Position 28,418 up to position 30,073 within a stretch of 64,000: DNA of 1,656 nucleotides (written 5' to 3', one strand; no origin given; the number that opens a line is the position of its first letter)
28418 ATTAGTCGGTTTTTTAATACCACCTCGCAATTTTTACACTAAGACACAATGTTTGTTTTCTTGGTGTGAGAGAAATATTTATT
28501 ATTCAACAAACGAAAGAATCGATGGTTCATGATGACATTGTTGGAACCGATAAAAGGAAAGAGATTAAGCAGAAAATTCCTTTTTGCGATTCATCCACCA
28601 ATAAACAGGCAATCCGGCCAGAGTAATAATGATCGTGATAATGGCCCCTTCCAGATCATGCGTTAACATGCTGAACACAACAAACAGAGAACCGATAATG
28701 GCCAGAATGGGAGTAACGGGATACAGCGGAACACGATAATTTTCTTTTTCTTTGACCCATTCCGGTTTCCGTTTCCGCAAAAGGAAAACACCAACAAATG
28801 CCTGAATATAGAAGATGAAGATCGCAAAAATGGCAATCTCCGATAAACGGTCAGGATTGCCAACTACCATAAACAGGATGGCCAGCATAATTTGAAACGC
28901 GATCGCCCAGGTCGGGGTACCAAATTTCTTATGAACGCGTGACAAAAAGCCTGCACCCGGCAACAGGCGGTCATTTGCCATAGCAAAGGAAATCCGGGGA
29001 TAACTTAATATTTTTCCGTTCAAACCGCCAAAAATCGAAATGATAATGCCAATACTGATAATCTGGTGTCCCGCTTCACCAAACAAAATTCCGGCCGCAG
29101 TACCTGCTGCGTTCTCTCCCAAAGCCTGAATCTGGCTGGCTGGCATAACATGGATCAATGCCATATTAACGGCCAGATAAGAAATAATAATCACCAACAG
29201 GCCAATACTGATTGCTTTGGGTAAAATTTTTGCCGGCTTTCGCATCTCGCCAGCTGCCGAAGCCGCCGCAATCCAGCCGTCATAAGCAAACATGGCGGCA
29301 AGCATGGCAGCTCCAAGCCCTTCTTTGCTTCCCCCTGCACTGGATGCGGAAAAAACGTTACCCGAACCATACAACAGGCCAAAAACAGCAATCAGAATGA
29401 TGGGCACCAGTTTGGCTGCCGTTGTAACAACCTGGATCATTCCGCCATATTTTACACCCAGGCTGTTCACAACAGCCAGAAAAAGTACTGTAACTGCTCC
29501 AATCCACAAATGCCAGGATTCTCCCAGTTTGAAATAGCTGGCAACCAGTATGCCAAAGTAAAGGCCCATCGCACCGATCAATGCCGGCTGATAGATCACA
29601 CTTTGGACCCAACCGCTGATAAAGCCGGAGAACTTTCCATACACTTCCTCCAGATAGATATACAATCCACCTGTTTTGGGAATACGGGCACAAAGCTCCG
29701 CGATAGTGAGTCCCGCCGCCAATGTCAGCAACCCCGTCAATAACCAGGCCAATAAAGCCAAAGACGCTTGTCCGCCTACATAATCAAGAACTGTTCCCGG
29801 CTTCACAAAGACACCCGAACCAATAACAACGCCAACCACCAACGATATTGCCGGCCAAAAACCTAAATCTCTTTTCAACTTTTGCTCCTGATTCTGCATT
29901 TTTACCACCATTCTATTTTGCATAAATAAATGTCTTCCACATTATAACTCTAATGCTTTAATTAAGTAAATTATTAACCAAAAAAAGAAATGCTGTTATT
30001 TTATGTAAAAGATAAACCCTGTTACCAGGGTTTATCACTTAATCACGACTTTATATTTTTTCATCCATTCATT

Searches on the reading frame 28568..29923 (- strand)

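Call 31: search_protein_families(library=pfam, proteins=[window:28568-29923:-], max_evalue=0.01)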
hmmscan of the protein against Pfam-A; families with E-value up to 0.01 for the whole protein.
window:28568-29923:- (452 aa): 3 families
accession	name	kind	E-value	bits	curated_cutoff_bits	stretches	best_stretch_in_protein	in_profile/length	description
PF13520.12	AA_permease_2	-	2.1e-64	218.5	27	1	20-420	1-405/427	Amino acid permease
PF00324.27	AA_permease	-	7.5e-37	127.5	24.6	1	28-447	5-463/470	Amino acid permease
PF13906.12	AA_permease_C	-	0.0033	17.9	27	1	396-443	1-45/51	C-terminus of AA_permease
